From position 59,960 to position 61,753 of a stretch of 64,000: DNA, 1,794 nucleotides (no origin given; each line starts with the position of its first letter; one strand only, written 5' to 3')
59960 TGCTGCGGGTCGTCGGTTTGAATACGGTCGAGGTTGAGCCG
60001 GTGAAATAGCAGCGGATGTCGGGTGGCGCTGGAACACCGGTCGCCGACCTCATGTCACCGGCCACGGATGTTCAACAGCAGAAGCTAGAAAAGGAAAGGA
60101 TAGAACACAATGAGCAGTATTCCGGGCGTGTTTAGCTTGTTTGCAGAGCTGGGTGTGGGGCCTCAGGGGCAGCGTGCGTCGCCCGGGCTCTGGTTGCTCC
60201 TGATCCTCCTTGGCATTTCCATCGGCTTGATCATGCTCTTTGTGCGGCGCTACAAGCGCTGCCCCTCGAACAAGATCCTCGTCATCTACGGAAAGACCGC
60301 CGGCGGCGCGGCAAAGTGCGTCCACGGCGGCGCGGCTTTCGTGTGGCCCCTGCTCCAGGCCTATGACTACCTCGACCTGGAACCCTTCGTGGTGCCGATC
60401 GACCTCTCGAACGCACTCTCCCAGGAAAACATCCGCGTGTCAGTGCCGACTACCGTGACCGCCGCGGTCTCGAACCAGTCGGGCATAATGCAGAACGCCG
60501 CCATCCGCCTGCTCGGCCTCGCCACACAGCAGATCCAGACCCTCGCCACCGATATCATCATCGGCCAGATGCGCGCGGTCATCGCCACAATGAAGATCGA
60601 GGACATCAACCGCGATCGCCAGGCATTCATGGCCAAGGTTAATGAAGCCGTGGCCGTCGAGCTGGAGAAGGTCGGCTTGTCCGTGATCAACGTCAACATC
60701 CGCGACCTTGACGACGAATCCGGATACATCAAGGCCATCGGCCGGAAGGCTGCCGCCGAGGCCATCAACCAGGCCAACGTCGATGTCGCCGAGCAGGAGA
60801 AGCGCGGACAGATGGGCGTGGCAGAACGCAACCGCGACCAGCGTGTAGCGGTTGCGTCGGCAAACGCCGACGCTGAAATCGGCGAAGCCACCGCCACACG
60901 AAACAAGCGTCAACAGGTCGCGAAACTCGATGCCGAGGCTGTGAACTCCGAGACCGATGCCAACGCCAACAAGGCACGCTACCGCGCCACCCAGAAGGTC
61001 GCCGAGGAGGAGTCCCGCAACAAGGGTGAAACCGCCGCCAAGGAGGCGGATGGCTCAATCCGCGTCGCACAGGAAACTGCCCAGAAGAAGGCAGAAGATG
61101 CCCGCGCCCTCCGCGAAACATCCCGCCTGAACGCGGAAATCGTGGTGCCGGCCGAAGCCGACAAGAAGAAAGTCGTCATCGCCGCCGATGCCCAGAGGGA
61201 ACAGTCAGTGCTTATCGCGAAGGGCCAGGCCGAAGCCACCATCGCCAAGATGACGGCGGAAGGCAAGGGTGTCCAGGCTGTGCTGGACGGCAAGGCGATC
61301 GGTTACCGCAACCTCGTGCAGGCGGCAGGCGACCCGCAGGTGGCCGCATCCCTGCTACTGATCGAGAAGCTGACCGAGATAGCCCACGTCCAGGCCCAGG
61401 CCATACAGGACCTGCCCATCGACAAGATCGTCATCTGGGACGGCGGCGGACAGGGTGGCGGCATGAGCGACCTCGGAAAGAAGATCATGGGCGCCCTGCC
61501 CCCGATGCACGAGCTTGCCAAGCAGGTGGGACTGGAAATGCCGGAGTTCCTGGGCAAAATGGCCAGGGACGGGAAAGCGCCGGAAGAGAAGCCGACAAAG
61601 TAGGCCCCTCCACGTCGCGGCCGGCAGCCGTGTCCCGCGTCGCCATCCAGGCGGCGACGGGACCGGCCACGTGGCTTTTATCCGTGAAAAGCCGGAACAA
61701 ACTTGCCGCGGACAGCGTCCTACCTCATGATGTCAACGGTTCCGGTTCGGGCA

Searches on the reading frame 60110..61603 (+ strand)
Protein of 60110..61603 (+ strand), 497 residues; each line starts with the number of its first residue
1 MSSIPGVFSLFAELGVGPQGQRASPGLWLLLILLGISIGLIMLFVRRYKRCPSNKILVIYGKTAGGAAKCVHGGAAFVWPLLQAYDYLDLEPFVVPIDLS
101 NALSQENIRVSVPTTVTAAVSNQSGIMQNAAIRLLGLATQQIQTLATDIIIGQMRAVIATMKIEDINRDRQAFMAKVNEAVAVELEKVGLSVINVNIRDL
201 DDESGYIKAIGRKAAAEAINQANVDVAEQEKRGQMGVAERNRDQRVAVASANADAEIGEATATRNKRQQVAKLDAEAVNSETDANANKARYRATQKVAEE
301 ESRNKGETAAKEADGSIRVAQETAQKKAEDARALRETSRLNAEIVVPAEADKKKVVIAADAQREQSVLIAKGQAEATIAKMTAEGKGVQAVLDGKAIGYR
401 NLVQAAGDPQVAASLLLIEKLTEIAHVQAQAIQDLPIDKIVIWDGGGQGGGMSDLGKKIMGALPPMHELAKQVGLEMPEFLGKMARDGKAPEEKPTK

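Call 17: search_protein_families(library=pfam, proteins=[window:60110-61603:+], max_evalue=0.001)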
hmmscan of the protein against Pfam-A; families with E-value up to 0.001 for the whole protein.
window:60110-61603:+ (497 aa): 1 family
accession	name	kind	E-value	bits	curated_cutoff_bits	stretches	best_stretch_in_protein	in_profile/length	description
PF01145.31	Band_7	-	2.6e-28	99.7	23.6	1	52-231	4-176/176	SPFH domain / Band 7 family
